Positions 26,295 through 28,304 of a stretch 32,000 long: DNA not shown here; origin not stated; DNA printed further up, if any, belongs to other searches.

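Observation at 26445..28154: IclR transcription factor and SMP-30-type lactonase encoded as one 569-aa polypeptide inside a sugar-catabolic operon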

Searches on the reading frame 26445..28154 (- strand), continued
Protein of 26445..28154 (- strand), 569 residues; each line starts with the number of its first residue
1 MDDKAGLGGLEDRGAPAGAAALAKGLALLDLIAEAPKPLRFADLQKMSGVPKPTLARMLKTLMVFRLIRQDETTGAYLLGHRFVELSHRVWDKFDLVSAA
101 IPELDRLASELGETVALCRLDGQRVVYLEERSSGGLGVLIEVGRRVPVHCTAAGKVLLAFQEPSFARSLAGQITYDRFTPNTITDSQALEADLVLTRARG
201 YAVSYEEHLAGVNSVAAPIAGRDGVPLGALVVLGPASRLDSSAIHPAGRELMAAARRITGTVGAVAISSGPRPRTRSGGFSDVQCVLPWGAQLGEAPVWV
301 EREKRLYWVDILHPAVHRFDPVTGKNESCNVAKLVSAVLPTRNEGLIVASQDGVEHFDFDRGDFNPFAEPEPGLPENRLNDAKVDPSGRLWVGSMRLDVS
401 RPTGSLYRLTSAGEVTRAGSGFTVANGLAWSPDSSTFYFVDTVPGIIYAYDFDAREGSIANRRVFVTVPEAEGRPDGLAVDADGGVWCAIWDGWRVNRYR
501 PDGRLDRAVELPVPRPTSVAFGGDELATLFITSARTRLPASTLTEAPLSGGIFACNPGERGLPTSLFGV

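Call 17: search_solved_structures(query=window:26445-28154:-, max_evalue=0.00001)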
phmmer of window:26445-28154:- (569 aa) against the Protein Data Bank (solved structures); distinct sequences matched with E-value up to 0.00001: 48.
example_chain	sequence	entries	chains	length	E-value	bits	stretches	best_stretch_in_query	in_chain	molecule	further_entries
7plb_A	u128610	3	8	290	1.7e-51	178.5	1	282-562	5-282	Smp-30/Cgr1 family protein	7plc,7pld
5d9b_A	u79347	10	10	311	9.3e-45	156.3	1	292-555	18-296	Luciferin regenerating enzyme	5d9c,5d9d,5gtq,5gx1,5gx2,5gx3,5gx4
4gn7_A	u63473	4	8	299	7e-43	150.1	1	282-562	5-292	Regucalcin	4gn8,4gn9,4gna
4gnb_A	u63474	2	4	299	1.1e-41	146.2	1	283-562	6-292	Regucalcin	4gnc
3g4e_A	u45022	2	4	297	1.3e-41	146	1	283-562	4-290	Regucalcin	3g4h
2ghs_A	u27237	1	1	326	2.6e-36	128.4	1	292-554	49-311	AGR_C_1268p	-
3r4k_A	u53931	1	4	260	1.1e-22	83.4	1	20-265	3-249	Transcriptional regulator, IclR family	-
8eju_A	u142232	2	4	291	3.3e-22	81.9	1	14-256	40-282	Transcription regulatory protein (Pca regulon)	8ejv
2ia2_A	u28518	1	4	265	2.8e-21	78.8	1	16-246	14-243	Putative Transcriptional Regulator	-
5tjj_A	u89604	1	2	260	4.7e-21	78.1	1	38-258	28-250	Transcriptional regulator, IclR family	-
2g7u_A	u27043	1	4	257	3.2e-20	75.3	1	23-238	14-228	transcriptional regulator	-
9e6a_A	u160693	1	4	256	1.1e-18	70.2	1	20-243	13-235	Transcriptional regulator, IclR family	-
1mkm_A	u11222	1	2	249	1.5e-18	69.8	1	22-258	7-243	IclR transcriptional regulator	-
1ysp_A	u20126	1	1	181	4.3e-18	68.3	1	94-263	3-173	Transcriptional regulator kdgR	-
1tf1_A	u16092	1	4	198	1.2e-17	66.8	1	94-264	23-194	Negative regulator of allantoin and glyoxylate utilization operons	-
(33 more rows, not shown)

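Call 23: find_related_loci(query=A1, collection=genome_contigs, flank=10000)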
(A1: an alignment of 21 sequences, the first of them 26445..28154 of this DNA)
Query A1 (569 aa) in genome_contigs; peptide patterns used: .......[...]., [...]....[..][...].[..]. (x = any residue, [..] = any of these).
273 stretches matched a pattern; 165 encode a relative of the query (tblastn E <= 1e-3); the best 80 are kept; 80 distinct loci.
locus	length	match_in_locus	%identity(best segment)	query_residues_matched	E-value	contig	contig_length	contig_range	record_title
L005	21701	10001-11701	88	1-567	0e+0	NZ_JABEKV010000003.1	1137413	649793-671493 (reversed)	Sinorhizobium psoraleae strain CCBAU 65732 Scaffold_3, whole genome shotgun sequence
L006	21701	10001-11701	88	1-567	0e+0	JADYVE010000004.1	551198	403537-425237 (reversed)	Ensifer sp. IC3342 NODE_4_length_551198_cov_13.1144_ID_2926, whole genome shotgun sequence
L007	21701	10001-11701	87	1-567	0e+0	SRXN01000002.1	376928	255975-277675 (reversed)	Ensifer sp. MPMI2T NODE_2_length_376928_cov_10.6836, whole genome shotgun sequence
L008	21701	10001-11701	87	1-567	0e+0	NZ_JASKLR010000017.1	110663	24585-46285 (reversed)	Sinorhizobium sp. 8-89 scaffold_16, whole genome shotgun sequence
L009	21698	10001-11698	79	1-567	0e+0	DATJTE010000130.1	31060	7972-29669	MAG TPA_asm: Rhizobiaceae bacterium isolate SMAG_U15012 k141_3259545, whole genome shotgun sequence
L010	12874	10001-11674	71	11-568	0e+0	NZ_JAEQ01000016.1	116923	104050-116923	Chelativorans sp. J32 CheJ32DRAFT_scaffold_15.16_C, whole genome shotgun sequence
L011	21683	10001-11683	67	7-567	0e+0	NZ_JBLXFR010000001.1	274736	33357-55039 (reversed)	MAG: Stappia sp. isolate ET03-07 T03maxbin_out.026_metabat.1RE.5K@1, whole genome shotgun sequence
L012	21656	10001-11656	71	16-567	0e+0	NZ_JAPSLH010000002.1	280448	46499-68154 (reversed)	MAG: Chelativorans sp. isolate RH59_bin.020 NODE_42_length_280448_cov_3.027176, whole genome shotgun sequence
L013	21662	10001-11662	67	15-567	0e+0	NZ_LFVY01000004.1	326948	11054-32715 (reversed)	Nitratireductor soli strain ZZ-1 scaffold4, whole genome shotgun sequence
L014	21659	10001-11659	68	16-567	0e+0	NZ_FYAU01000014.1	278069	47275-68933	Stappia sp. TSB10P1A, whole genome shotgun sequence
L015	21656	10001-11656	68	16-567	0e+0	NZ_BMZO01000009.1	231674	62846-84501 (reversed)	Limoniibacter endophyticus strain KCTC 42097 sequence09, whole genome shotgun sequence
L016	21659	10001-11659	68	16-567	0e+0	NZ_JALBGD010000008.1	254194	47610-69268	Stappia sp. WLB 29 Scaffold8, whole genome shotgun sequence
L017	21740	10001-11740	66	1-567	0e+0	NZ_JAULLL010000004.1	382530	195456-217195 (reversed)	Sinorhizobium sp. CB7 NODE_4_length_382530_cov_46.475636, whole genome shotgun sequence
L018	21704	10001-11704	67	1-567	0e+0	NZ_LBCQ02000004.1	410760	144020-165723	Aquamicrobium sp. LC103 LC103_contig4, whole genome shotgun sequence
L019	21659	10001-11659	68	16-567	0e+0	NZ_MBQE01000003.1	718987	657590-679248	Stappia indica strain SBBC 49 NODE_3_length_718987_cov_41.7099_ID_345, whole genome shotgun sequence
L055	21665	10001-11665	64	16-569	0e+0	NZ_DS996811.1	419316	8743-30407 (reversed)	Pseudovibrio sp. JE062 scf_1106541214829, whole genome shotgun sequence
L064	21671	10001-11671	64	12-567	0e+0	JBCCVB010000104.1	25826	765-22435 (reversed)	MAG: Pseudomonadota bacterium isolate P01_E01_bin.28 k141_1273277_length_25826_cov_12.0000, whole genome shotgun sequenc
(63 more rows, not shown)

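Call 28: search_protein_representatives(protein=window:26445-28154:-)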
Query: 569 residues. Proteins with E-value up to 0.001 (for the whole library): 51098; up to 1e-10: 25467; up to 1e-30: 3495. The best 150 are listed.
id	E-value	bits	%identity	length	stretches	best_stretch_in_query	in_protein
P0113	7.5e-235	797.2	63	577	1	14-567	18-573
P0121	3.8e-147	507.6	44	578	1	14-568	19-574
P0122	8.5e-145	499.9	48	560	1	17-564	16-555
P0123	1.3e-144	499.3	45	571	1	16-564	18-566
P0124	5.7e-131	454.2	44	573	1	16-567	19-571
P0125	3.1e-128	445.2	45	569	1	12-563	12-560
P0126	1.8e-125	436.0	41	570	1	14-564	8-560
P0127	4.6e-125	434.7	40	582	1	15-565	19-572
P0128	1.9e-119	416.1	38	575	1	11-563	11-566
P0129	1.9e-117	409.6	52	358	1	213-567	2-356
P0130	2.2e-111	389.5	36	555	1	19-554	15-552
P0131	3.7e-110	385.5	40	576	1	14-567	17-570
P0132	5.4e-109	381.7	39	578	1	8-565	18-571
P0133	2.2e-103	363.2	37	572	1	17-568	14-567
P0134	1.4e-100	353.9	37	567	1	14-555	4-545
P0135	5.4e-99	348.6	59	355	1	252-527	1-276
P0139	7.3e-94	331.7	34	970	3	293-563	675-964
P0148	1.4e-85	304.3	57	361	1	11-278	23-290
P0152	2.2e-82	293.8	33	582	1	13-567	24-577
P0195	1.1e-66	242.0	36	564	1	13-562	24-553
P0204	1.3e-65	238.4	32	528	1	12-556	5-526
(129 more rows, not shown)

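Call 29: list_cluster_members(proteins=[P0121, P0122, P0124, P0126, P0128, P0130, P0134, P0139, P0152, P0204])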
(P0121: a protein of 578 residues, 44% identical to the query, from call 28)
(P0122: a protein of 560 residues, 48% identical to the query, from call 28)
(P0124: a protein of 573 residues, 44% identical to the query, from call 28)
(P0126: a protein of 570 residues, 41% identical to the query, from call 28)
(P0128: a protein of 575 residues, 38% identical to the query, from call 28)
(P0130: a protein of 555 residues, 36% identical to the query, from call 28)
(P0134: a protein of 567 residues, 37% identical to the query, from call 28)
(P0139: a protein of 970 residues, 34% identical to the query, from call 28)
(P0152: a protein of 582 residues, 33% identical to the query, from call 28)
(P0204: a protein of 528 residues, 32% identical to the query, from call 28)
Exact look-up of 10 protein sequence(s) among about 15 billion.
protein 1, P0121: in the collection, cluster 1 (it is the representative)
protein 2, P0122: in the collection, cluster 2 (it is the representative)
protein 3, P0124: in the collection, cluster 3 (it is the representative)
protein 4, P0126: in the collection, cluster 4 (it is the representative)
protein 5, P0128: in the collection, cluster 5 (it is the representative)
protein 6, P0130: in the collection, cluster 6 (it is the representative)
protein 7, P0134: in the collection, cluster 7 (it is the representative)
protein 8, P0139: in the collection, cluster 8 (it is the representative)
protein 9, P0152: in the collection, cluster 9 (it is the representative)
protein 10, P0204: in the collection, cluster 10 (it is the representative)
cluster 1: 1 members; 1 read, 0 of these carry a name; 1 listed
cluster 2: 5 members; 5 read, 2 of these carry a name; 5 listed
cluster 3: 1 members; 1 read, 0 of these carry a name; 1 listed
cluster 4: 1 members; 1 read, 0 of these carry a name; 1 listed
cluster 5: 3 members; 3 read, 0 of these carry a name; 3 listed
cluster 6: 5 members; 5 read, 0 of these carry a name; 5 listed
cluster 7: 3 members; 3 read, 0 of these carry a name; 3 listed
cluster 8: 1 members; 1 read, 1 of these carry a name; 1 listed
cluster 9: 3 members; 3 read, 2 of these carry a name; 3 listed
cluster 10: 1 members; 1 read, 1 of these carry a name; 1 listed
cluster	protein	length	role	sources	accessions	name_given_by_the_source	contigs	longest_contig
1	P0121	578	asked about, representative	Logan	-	-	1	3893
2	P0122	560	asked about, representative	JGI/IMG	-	sugar lactone lactonase YvrE/DNA-binding IclR family transcriptional regulator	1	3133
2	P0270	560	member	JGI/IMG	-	sugar lactone lactonase YvrE/DNA-binding IclR family transcriptional regulator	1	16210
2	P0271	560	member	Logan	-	-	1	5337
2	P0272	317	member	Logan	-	-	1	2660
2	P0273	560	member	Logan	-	-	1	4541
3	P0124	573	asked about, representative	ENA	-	-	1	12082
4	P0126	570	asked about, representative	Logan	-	-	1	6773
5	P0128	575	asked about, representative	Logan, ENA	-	-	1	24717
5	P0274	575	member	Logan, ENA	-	-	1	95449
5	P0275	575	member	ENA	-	-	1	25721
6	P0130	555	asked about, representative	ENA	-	-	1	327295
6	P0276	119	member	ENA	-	-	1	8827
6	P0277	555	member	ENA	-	-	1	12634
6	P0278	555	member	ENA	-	-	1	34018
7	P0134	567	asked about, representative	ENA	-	-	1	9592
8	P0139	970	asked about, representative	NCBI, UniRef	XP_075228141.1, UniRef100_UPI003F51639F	uncharacterized protein LOC142328320 [Lycorma delicatula] | uncharacterized protein LOC142328320 n=1 Tax=Lycorma delicatula TaxID=130591 ...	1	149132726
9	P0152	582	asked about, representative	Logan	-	-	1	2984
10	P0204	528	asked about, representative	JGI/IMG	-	DNA-binding IclR family transcriptional regulator/sugar lactone lactonase YvrE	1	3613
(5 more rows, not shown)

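Call 39: search_protein_families(library=pfam, proteins=[L055:604-1515:-, L055:1634-2545:+, L055:2560-3189:+, L055:3191-3667:+, L055:6958-7932:+, L055:8035-8526:+, L055:8529-9851:+, L055:11684-12865:-, L064:6093-7061:+, L064:7633-8952:+], max_evalue=0.00001)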
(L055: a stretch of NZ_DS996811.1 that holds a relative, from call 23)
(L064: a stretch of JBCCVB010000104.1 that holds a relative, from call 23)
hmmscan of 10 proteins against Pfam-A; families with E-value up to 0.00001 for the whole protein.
L055:604-1515:- (303 aa): 2 families
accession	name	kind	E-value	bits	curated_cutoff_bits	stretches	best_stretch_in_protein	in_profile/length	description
PF09339.16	HTH_IclR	-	8.3e-07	29.1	22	1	68-114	5-51/52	IclR helix-turn-helix domain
PF01614.24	IclR_C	-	2.4e-06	27.7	24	1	132-242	3-118/174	Bacterial transcriptional regulator IclR C-terminal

L055:1634-2545:+ (303 aa): 1 family
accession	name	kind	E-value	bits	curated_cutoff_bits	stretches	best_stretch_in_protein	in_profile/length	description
PF05035.17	DGOK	-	1e-73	248.2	25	1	10-288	1-273/281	2-keto-3-deoxy-galactonokinase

L055:2560-3189:+ (209 aa): 1 family
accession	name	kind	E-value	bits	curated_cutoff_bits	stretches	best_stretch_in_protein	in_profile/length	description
PF01081.25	Aldolase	-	6.9e-39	133.8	27.8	1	5-185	2-181/196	KDPG and KHG aldolase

L055:3191-3667:+ (158 aa): 1 family
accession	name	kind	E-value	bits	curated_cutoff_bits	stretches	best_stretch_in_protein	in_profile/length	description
PF04074.18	DUF386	-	2.1e-36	125.6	26.5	1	1-151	1-145/145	YhcH/YjgK/YiaL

L055:6958-7932:+ (324 aa): 1 family
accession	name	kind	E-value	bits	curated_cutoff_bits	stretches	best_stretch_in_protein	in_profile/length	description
PF03480.18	DctP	-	2.9e-56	191.4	23.4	1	38-304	10-279/286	Bacterial extracellular solute-binding protein, family 7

L055:8035-8526:+ (163 aa): 1 family
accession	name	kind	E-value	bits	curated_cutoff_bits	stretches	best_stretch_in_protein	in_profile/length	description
PF04290.18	DctQ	-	1.1e-15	58.2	28.3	1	27-146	1-122/132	Tripartite ATP-independent periplasmic transporters, DctQ component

L055:8529-9851:+ (440 aa): 1 family
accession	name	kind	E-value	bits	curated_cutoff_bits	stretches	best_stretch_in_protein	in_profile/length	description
PF06808.19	DctM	-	1.1e-101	341.1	23.8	1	7-426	1-413/413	Tripartite ATP-independent periplasmic transporter, DctM component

L055:11684-12865:- (393 aa): 3 families
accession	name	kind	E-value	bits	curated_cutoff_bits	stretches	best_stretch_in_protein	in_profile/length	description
PF12833.13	HTH_18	-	2.2e-18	66.8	33.6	1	285-360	2-76/80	Helix-turn-helix domain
PF00165.29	HTH_AraC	-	5e-11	42.9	26.6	1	330-362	10-41/42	Bacterial regulatory helix-turn-helix proteins, AraC family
PF14525.12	AraC_binding_2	-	3.1e-07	30.7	27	1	67-226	1-153/173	AraC-binding-like domain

L064:6093-7061:+ (322 aa): 1 family
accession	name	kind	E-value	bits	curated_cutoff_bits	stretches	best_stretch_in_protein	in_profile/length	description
PF03480.18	DctP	-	1.5e-57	195.5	23.4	1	34-302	8-279/286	Bacterial extracellular solute-binding protein, family 7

L064:7633-8952:+ (439 aa): 1 family
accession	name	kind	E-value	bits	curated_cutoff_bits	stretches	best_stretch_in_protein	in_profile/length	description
PF06808.19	DctM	-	1.9e-101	340.4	23.8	1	7-426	1-413/413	Tripartite ATP-independent periplasmic transporter, DctM component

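Call 43: search_dna_similar(query=window:26448-28154:-, collection=plasmids, mode=protein, max_rows=60, rows=spread, max_evalue=1e-20)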
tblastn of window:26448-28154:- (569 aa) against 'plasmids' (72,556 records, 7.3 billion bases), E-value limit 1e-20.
Records with a match: 797; places in all: 971; records where one place covers at least 80% of the query: 141.
Best place of each record, by identity: >=99% 31; 95-99% 11; 90-95% 15; 80-90% 1; 60-80% 46; <60% 693.
By first word of the organism name: Rhizobium 140; Ralstonia 135; Sinorhizobium 101; Agrobacterium 57; Azospirillum 26; Burkholderia 16; Caballeronia 16; Pantoea 15; Ensifer 14; Streptomyces 12; and 104 more.
By predicted mobility (MOB-suite, as given by PLSDB): non-mobilizable 411; conjugative 231; mobilizable 155.
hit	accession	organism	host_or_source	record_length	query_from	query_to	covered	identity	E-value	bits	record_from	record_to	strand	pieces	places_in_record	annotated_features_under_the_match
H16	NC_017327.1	Sinorhizobium meliloti SM11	-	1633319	1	569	100%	100.0%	0e+0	1096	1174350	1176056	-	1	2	none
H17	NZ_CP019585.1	Sinorhizobium meliloti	Medicago arborea,tissue sample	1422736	1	569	100%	99.5%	0e+0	1092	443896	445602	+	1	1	record has no annotation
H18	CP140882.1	Sinorhizobium meliloti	Medicago lupulina,whole organism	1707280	1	569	100%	99.1%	0e+0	1086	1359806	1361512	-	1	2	SMP-30/gluconolactonase/LRE family protein | NAD(P)-dependent oxidoreductase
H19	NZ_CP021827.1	Sinorhizobium meliloti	Medicago truncatula,Single Cell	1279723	1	569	100%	98.4%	0e+0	1085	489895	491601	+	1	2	record has no annotation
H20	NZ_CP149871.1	Sinorhizobium medicae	Melilotus albus,Cell Culture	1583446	1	569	100%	92.6%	0e+0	1009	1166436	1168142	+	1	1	none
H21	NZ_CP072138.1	Agrobacterium sp. S7/73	Phyla canescens,cell culture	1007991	34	567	94%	65.4%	0e+0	726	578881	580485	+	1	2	record has no annotation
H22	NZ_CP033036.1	Agrobacterium fabrum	-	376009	34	567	94%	65.0%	0e+0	724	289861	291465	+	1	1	SMP-30/gluconolactonase/LRE family protein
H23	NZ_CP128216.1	Agrobacterium fabrum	whole organism,plant root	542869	34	567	94%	65.0%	0e+0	724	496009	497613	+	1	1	SMP-30/gluconolactonase/LRE family protein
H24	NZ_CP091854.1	Terrarubrum flagellatum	cell culture,forest soil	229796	39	567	93%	47.2%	8e-142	460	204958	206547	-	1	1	SMP-30/gluconolactonase/LRE family protein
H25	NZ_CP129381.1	Rhizobium sp. SSA_523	single cell,Sea water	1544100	34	564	93%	41.9%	2e-128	422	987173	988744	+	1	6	none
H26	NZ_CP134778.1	Bosea sp. 685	Astragalus umbellatus,cell culture,root ...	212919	34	561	93%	32.0%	2e-57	215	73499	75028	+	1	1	IclR family transcriptional regulator C-terminal domain-containing ...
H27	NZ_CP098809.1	Ensifer adhaerens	whole organism,soil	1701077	257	568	55%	38.9%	4e-49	191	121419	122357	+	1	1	none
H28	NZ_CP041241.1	Sinorhizobium mexicanum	Acaciella angustissima,cell culture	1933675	263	567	54%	39.0%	2e-43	174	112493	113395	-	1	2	none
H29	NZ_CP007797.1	Azospirillum argentinense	Triticum aestivum L.,Root,wheat ...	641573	257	567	55%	37.5%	6e-48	187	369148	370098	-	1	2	SMP-30/gluconolactonase/LRE family protein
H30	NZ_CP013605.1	Rhizobium sp. N731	Phaseolus vulgaris,Whole ...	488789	238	568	58%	34.1%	2e-36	152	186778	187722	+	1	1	SMP-30/gluconolactonase/LRE family protein | NAD(P)-dependent oxidoreductase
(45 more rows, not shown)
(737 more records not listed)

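Call 44: get_annotated_region(hit=H23, flank=11000)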
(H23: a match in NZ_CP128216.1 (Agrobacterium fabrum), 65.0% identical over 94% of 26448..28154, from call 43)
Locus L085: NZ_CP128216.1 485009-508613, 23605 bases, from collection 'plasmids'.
description: Agrobacterium fabrum strain ARqua1 plasmid pAt, complete sequence
organism: Agrobacterium fabrum (NCBI taxid 1176649)
taxonomy: Bacteria; Pseudomonadota; Alphaproteobacteria; Hyphomicrobiales; Rhizobiaceae; Agrobacterium; Agrobacterium fabrum
host: -; source: whole organism,plant root; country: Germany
typing (MOB-suite, as given by PLSDB): conjugative; relaxase MOBQ; mating-pair formation MPF_T
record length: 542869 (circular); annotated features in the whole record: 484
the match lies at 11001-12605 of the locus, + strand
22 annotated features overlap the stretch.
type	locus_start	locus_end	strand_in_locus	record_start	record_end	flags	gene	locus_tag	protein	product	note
CDS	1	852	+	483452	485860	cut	-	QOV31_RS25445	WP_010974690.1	FtsX-like permease family protein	-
CDS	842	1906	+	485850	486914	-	-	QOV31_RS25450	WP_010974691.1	lipocalin-like domain-containing protein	-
CDS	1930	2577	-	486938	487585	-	-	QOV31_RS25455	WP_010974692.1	SGNH/GDSL hydrolase family protein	-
CDS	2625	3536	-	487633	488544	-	-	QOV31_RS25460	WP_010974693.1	2-dehydro-3-deoxygalactonokinase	-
CDS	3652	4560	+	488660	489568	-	-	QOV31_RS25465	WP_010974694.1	dihydrodipicolinate synthase family protein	-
CDS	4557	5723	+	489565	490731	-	-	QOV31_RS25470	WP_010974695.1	mandelate racemase/muconate lactonizing enzyme family protein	-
CDS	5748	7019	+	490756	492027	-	-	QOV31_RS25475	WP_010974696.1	sugar ABC transporter substrate-binding protein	-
CDS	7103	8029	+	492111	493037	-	-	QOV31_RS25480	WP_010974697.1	sugar ABC transporter permease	-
CDS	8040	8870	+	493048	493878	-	-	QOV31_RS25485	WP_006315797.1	carbohydrate ABC transporter permease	GO:0008643 - carbohydrate transport [Evidence IEA]; GO:0055085 - transmembrane transport [Evidence IEA]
CDS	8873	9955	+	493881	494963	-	ugpC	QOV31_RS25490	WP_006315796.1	sn-glycerol-3-phosphate ABC transporter ATP-binding protein UgpC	-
CDS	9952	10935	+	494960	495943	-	-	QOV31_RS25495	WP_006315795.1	NAD(P)-dependent oxidoreductase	-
CDS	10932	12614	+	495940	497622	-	-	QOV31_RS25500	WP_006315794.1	SMP-30/gluconolactonase/LRE family protein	-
CDS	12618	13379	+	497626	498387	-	-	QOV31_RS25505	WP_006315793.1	SDR family oxidoreductase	-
CDS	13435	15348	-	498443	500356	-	-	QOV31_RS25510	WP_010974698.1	potassium transporter Kup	-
CDS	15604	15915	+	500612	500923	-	-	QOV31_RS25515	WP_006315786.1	hypothetical protein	-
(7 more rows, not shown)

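Call 45: get_annotated_region(hit=H24, flank=9000)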
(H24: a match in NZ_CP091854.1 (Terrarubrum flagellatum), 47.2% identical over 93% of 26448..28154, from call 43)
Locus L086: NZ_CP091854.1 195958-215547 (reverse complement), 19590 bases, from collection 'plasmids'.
description: Terrarubrum flagellatum strain 7MK25 plasmid unnamed3, complete sequence
organism: Terrarubrum flagellatum (NCBI taxid 2895980)
taxonomy: Bacteria; Pseudomonadota; Alphaproteobacteria; Hyphomicrobiales; Terrirubraceae; Terrirubrum; Terrarubrum flagellatum
host: -; source: cell culture,forest soil; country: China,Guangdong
typing (MOB-suite, as given by PLSDB): non-mobilizable
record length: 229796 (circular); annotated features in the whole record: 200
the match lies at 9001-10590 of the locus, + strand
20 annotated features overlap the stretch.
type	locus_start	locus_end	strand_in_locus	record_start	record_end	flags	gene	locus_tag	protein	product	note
CDS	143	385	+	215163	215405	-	-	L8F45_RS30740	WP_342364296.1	hypothetical protein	-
CDS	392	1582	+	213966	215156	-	-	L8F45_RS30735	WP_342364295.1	Xaa-Pro peptidase family protein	GO:0006508 - proteolysis [Evidence IEA]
CDS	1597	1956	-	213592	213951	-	-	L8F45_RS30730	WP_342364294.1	hypothetical protein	-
CDS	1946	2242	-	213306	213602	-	-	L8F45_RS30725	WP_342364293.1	nucleotidyltransferase domain-containing protein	-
CDS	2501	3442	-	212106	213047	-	-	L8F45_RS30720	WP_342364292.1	MBL fold metallo-hydrolase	-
CDS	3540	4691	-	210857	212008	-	-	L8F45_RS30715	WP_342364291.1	mandelate racemase/muconate lactonizing enzyme family protein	-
CDS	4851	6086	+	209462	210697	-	-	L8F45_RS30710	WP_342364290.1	extracellular solute-binding protein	-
CDS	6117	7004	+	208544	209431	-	-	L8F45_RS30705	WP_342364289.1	sugar ABC transporter permease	-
CDS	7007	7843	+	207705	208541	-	-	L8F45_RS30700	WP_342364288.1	carbohydrate ABC transporter permease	GO:0008643 - carbohydrate transport [Evidence IEA]; GO:0055085 - transmembrane transport [Evidence IEA]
CDS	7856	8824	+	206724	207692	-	-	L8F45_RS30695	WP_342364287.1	NAD(P)-dependent oxidoreductase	-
CDS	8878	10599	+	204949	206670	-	-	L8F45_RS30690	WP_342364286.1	SMP-30/gluconolactonase/LRE family protein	-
CDS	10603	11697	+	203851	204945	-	ugpC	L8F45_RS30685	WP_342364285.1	sn-glycerol-3-phosphate ABC transporter ATP-binding protein UgpC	-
CDS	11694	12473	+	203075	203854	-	-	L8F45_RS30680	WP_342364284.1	SDR family oxidoreductase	-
CDS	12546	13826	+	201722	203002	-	-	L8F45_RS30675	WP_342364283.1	extracellular solute-binding protein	-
CDS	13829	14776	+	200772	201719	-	-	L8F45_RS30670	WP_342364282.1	sugar ABC transporter permease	-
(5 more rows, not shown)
